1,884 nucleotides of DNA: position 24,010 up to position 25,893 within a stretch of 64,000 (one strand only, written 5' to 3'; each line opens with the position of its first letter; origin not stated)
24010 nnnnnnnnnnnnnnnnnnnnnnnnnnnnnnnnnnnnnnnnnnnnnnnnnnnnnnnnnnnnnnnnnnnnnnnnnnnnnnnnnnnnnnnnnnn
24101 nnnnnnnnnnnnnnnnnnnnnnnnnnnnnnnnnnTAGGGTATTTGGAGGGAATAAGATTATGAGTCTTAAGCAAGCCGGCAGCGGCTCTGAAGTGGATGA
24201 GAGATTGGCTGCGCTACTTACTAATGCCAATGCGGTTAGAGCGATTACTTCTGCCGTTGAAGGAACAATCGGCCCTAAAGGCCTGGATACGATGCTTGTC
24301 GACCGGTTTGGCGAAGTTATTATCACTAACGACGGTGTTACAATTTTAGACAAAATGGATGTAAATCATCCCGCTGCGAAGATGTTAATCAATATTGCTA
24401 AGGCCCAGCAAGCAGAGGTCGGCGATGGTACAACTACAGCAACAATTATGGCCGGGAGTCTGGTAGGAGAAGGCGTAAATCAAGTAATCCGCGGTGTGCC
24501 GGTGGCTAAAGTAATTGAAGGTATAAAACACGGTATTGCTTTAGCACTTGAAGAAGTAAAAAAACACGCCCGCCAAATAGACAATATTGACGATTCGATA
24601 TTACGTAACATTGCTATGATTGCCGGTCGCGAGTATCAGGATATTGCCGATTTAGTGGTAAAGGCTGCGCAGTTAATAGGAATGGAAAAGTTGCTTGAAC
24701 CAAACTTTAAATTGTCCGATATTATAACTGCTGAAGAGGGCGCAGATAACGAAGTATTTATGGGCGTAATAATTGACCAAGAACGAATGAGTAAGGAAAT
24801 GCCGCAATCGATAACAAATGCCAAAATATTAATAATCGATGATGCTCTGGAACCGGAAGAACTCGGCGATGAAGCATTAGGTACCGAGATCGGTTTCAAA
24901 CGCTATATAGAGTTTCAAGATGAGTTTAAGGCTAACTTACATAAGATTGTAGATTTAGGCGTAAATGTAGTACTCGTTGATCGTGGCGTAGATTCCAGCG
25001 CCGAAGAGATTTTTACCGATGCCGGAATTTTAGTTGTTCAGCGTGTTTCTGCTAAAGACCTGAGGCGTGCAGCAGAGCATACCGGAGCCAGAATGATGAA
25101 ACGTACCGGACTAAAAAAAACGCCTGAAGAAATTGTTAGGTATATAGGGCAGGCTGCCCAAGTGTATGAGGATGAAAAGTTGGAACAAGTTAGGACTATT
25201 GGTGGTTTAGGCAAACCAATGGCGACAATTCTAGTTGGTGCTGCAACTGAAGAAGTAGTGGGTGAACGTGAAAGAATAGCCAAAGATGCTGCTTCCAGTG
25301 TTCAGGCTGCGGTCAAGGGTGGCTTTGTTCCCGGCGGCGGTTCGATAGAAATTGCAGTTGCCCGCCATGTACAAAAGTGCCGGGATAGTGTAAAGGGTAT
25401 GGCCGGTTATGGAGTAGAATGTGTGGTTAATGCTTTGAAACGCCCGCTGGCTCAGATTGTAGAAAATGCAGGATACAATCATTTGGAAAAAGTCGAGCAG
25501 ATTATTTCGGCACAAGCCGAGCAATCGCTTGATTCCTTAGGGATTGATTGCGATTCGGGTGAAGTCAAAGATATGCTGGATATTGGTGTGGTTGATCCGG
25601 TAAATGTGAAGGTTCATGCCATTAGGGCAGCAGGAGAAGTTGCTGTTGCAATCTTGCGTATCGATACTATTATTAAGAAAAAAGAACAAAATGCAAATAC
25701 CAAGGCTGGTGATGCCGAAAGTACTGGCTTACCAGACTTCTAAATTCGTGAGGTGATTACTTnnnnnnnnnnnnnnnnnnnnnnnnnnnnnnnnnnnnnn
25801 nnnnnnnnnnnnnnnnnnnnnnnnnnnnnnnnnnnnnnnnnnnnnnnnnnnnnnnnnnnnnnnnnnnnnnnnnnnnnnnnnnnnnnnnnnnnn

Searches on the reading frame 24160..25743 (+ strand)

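Call 37: search_protein_families(library=pfam, proteins=[window:24160-25743:+], max_evalue=0.00001)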
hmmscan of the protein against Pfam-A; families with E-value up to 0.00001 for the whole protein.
window:24160-25743:+ (527 aa): 1 family
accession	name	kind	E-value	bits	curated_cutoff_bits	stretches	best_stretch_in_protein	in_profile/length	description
PF00118.29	Cpn60_TCP1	-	2.6e-111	373.2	34.3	1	29-508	1-489/490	TCP-1/cpn60 chaperonin family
